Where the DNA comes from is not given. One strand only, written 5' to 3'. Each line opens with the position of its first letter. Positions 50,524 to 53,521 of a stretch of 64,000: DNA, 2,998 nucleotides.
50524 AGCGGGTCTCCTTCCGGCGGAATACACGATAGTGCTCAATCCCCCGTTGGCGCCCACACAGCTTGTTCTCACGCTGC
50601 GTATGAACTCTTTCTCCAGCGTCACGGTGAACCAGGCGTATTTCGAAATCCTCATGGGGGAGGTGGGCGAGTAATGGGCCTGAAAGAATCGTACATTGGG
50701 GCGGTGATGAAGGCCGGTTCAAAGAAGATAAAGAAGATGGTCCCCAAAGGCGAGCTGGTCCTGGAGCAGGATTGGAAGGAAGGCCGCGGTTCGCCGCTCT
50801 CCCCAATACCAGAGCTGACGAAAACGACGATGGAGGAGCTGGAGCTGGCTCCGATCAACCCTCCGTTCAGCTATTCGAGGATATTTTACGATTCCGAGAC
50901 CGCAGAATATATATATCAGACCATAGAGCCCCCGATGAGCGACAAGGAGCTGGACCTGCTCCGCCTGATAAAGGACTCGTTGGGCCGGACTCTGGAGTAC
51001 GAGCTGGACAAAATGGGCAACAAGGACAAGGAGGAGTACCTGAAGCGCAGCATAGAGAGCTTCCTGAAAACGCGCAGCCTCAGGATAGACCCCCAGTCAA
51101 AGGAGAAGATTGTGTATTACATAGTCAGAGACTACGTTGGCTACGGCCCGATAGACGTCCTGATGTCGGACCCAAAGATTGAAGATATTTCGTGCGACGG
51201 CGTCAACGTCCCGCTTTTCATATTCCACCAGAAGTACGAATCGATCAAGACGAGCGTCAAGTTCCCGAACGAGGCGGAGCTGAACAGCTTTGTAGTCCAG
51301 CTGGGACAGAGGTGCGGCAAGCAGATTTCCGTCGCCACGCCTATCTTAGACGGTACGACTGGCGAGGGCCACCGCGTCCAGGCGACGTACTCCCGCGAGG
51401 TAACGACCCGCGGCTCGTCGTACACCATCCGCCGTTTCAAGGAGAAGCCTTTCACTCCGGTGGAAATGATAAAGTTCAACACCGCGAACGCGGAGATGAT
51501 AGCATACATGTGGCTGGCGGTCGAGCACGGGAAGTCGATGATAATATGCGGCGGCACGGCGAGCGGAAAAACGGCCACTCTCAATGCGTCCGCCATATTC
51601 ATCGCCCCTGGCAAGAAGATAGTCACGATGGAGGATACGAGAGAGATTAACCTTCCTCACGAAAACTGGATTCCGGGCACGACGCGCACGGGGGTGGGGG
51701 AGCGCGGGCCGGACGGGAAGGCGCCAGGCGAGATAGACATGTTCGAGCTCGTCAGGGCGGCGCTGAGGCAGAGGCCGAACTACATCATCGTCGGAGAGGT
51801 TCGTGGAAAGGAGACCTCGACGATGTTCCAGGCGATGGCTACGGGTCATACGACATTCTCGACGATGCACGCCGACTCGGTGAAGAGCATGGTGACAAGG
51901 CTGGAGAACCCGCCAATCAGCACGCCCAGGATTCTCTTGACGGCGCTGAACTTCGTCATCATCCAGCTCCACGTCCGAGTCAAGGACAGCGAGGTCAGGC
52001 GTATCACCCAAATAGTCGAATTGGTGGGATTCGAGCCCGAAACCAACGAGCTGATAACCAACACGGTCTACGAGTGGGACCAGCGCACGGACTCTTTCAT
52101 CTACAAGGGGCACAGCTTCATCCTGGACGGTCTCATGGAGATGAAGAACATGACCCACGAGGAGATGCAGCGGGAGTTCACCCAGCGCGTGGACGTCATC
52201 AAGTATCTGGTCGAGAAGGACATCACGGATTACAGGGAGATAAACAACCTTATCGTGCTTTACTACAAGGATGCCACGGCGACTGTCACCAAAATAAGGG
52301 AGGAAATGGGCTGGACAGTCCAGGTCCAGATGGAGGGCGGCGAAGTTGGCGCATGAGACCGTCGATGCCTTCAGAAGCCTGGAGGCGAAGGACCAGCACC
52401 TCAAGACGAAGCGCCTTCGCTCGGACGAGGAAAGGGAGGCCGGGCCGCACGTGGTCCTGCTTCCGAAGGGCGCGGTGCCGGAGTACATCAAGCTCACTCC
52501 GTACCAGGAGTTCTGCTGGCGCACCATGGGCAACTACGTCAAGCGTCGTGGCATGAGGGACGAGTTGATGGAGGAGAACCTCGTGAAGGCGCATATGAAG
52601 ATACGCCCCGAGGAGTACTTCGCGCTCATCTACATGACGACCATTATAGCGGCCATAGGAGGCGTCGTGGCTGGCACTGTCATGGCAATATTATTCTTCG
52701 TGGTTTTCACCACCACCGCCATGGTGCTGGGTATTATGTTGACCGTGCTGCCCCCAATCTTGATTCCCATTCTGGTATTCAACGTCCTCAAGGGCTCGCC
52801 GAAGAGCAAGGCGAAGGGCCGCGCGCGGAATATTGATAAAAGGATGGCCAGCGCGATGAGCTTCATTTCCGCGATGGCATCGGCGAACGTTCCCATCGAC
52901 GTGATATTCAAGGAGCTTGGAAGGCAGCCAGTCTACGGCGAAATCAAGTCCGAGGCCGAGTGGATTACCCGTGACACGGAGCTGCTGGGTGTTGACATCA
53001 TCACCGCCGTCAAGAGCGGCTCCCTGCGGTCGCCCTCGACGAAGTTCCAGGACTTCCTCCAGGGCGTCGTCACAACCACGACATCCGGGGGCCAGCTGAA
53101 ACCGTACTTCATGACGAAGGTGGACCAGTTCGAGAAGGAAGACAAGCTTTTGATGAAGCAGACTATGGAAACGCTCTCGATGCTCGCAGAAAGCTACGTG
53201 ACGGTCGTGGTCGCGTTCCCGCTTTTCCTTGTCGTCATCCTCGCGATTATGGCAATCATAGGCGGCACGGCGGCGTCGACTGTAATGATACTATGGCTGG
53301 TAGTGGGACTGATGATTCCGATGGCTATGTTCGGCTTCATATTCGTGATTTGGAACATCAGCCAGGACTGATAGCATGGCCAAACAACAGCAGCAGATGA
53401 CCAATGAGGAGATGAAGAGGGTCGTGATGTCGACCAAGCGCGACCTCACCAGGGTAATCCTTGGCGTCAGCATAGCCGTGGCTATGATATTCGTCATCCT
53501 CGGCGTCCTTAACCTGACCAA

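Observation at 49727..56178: Tad-like type IV pilus cluster with a split platform protein and two full-length paralogous ATPases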

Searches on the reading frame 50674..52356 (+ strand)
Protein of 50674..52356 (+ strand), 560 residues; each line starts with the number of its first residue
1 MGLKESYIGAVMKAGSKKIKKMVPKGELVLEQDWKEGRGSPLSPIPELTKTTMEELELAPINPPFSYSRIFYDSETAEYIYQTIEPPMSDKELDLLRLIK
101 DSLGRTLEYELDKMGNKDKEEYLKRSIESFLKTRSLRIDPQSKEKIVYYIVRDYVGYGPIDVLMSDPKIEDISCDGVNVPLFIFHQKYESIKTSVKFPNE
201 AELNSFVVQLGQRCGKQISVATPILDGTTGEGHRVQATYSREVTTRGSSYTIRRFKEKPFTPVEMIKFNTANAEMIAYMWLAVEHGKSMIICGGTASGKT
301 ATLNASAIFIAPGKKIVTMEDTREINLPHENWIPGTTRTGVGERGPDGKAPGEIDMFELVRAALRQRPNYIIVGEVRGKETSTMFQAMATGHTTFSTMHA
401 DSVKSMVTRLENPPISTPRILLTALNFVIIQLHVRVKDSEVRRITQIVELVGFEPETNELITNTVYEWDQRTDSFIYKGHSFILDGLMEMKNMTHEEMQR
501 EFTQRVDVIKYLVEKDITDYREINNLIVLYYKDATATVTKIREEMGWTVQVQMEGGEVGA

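Call 4: search_protein_families(library=pfam, proteins=[window:50674-52356:+], max_evalue=0.01)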
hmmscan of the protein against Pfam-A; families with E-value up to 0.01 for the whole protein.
window:50674-52356:+ (560 aa): 3 families
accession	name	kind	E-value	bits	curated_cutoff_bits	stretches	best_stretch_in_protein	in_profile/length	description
PF00437.27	T2SSE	-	1.5e-34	119.7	24.9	1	244-452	101-288/370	Type II/IV secretion system protein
PF23989.1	PilB3_C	-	1.2e-06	29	27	1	481-540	10-69/83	PilB3-like, C-terminal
PF00270.35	DEAD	-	0.0088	16.2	26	0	281-325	9-57/167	DEAD/DEAH box helicase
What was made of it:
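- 50674..52356 (+): E1: the first secretion-superfamily (T2SSE, GspE2/PilB3-like) ATPase, with a canonical His box (ATGH...H). Pfam T2SSE 1.5e-34 and PilB3_C (call 4).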

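Call 5: search_protein_families(library=ncbifam, proteins=[window:50674-52356:+], max_evalue=0.01)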
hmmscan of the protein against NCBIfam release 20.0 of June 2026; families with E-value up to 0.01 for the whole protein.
window:50674-52356:+ (560 aa): 17 families
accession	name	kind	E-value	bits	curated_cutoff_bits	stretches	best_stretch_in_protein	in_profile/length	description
NF058587.1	archaellum_moto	equivalog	1.9e-125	419.6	550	1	67-535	41-522/527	archaellum flagellar ATPase motor FlaI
NF053672.1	bindosome_BasE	exception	2.8e-62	211.1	1000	1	142-533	124-510/512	bindosome assembly system ATPase subunit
TIGR03819.1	heli_sec_ATPase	hypoth_equivalog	7.6e-42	143.7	373.15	1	145-412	40-299/340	TadA family conjugal transfer-associated ATPase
TIGR02788.1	VirB11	equivalog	4.1e-32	111.4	249.95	2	273-411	131-263/308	P-type DNA transfer ATPase VirB11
TIGR02782.1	TrbB_P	equivalog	1.3e-27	96.9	304.55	1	199-455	50-298/303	P-type conjugative transfer ATPase TrbB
NF010475.0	PRK13900.1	equivalog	1.2e-25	90.3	389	1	272-409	146-278/333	type IV secretion system ATPase VirB11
NF010469.0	PRK13894.1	subfamily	6.4e-23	81.6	508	1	207-454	71-311/320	conjugal transfer ATPase TrbB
NF010407.0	PRK13833.1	subfamily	1.1e-20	74.4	499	1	223-455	82-305/323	conjugal transfer protein TrbB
NF041000.1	ATPase_ComGA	equivalog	3.7e-18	65.5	300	1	282-431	125-262/267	competence type IV pilus ATPase ComGA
TIGR02525.1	plasmid_TraJ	equivalog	9.5e-17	61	368.3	1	290-490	153-352/372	plasmid transfer ATPase TraJ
NF007755.0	PRK10436.1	equivalog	1.4e-16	60.2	617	1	282-446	214-367/465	type II secretion system protein GspE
TIGR02533.1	type_II_gspE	equivalog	2.8e-16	59.3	630.25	1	283-442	241-387/486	type II secretion system ATPase GspE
NF010425.0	PRK13851.1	equivalog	1.1e-15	57.3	461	1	271-402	147-273/344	type IV secretion system protein VirB11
TIGR02538.1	type_IV_pilB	equivalog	1.6e-15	56.7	675.65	1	281-456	310-478/564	type IV-A pilus assembly ATPase PilB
NF053534.1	T4PilAsmATPsTfpB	equivalog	2.4e-13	49.3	850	1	288-417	338-456/584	type IV pilus assembly ATPase TfpB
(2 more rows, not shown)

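Call 38: search_solved_structures(query=window:50674-52356:+, max_evalue=1e-30, show_alignments=4)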
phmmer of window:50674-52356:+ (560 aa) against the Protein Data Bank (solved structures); distinct sequences matched with E-value up to 1e-30: 6.
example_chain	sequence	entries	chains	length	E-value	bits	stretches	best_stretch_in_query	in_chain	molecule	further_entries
2oap_1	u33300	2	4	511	8.1e-121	407.4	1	60-543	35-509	Type II secretion system protein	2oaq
4ii7_A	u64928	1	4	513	4.1e-83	282.9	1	74-527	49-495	FlaI ATPase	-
4ihq_A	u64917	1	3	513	2.6e-82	280.3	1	74-527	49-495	FlaI ATPase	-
8rjf_A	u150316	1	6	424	1.9e-40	142.1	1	113-465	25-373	Pilus assembly ATPase CpaF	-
8rkd_E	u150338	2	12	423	1.9e-40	142.1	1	113-465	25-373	Pilus assembly ATPase CpaF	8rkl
9e24_A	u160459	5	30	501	3e-40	141.5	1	111-465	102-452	CpaF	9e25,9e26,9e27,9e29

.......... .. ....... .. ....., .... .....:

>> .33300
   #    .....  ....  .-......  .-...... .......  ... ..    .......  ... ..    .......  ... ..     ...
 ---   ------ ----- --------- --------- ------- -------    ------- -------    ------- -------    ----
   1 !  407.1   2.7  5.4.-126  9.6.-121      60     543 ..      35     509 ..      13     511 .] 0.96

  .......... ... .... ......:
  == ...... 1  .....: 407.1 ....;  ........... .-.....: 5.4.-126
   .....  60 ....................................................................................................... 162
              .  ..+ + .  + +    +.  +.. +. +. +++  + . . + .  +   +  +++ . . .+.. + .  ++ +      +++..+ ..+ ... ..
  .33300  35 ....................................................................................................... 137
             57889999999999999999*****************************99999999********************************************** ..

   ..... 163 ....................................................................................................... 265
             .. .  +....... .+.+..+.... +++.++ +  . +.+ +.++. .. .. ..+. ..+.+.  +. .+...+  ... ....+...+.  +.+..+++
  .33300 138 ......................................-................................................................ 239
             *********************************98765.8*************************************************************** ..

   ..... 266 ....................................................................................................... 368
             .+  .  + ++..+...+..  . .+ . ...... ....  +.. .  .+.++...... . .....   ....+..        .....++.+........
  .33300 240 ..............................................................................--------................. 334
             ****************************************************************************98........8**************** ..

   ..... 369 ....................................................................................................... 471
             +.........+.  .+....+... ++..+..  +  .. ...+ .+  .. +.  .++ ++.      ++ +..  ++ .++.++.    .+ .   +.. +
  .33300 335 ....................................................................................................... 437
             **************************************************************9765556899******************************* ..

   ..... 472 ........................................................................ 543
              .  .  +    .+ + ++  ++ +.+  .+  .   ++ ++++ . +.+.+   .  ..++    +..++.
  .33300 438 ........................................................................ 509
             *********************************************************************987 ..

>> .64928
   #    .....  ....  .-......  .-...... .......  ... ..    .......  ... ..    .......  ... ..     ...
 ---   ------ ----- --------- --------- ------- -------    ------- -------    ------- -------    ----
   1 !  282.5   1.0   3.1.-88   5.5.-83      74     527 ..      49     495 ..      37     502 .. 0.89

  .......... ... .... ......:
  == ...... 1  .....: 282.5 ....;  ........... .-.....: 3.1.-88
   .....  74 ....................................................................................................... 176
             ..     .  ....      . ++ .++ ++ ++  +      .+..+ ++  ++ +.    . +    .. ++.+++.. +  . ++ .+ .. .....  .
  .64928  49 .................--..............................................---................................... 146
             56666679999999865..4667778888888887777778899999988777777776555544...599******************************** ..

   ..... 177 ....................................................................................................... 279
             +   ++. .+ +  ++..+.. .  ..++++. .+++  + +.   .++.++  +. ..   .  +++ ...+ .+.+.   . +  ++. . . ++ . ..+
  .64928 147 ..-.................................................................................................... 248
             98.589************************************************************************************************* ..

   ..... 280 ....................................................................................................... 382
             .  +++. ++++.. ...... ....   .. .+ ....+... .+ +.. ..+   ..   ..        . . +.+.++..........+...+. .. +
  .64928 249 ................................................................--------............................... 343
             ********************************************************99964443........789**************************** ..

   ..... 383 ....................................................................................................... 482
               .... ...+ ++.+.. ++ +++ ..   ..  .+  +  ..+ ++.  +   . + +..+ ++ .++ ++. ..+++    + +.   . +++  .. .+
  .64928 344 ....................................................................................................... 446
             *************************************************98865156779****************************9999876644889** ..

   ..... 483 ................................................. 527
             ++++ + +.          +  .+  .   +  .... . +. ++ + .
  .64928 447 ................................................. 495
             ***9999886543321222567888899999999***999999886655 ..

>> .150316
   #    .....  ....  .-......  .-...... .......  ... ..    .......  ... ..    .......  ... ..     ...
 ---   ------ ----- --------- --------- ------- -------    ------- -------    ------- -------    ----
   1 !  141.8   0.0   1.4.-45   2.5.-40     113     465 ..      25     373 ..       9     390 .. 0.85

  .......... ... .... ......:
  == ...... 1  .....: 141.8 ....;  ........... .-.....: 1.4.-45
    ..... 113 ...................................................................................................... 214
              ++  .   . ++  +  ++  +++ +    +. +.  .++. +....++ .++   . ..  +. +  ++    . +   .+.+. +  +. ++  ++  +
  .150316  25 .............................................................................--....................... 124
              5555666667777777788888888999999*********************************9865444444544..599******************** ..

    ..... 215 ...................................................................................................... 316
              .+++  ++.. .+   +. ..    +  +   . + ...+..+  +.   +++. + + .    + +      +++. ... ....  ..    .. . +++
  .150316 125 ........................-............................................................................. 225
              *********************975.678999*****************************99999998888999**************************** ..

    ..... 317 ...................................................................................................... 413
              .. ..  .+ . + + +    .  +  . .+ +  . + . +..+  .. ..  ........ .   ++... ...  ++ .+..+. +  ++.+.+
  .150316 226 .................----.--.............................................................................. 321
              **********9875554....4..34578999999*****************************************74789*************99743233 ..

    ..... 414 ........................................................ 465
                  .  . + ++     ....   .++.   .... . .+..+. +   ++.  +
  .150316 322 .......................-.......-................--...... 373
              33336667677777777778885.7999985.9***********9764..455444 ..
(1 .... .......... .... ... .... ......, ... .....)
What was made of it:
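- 50674..52356 (+): Best solved relative is A. fulgidus GspE2 (2oap, 8e-121) (call 38).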

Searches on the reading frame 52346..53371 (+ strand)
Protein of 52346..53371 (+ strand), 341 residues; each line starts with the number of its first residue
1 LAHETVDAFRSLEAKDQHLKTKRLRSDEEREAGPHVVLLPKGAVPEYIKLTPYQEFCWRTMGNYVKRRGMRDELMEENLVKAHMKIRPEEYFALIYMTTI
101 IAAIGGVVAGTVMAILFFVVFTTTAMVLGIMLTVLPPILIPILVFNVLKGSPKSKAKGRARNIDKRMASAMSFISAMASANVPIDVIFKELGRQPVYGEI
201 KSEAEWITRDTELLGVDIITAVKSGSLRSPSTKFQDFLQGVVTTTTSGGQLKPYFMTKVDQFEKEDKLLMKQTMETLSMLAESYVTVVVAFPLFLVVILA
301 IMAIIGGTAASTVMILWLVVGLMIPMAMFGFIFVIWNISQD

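Call 4: search_protein_families(library=pfam, proteins=[window:52346-53371:+], max_evalue=0.01)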
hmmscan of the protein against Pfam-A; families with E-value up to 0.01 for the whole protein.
window:52346-53371:+ (341 aa): 1 family
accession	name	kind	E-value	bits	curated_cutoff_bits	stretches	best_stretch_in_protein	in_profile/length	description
PF00482.28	T2SSF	-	2e-11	44.4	25.2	1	174-298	5-124/125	Type II secretion system (T2SS), protein F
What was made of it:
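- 52346..53371 (+): Fa: the N-terminal half of a FlaJ/PilC-type platform protein, with one T2SSF domain. Its start overlaps the end of E1 by 11 nt. Pfam T2SSF 2e-11 (call 4).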

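Call 5: search_protein_families(library=ncbifam, proteins=[window:52346-53371:+], max_evalue=0.01)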
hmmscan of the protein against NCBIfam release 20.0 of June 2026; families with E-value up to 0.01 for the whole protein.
window:52346-53371:+ (341 aa): 6 families
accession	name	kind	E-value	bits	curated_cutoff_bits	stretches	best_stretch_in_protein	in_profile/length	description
NF004704.2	PRK06041.1-2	equivalog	2.1e-21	76.2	550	1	107-332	18-243/555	archaellar assembly protein ArlJ/FlaJ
NF046075.1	UpsF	equivalog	3.9e-11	42.4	400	1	113-338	36-248/484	membrane pilin protein UpsF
NF053673.1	bindosome_BasF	exception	8e-11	41.2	1300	1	117-322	153-357/656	bindosome assembly system membrane anchoring protein BasF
NF004705.1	PRK06041.1-3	equivalog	1.3e-10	40.9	400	1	162-335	2-171/465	archaellar assembly protein ArlJ/FlaJ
NF004703.2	PRK06041.1-1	equivalog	6.8e-05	21.4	570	1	155-335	28-204/525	archaellar assembly protein ArlJ/FlaJ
NF001398.0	PRK00281.3-5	equivalog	0.0041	17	354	1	84-149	182-247/278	undecaprenyl-diphosphate phosphatase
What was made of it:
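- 52346..53371 (+): It matches ArlJ/FlaJ profile positions 18-243 of 555 (call 5).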
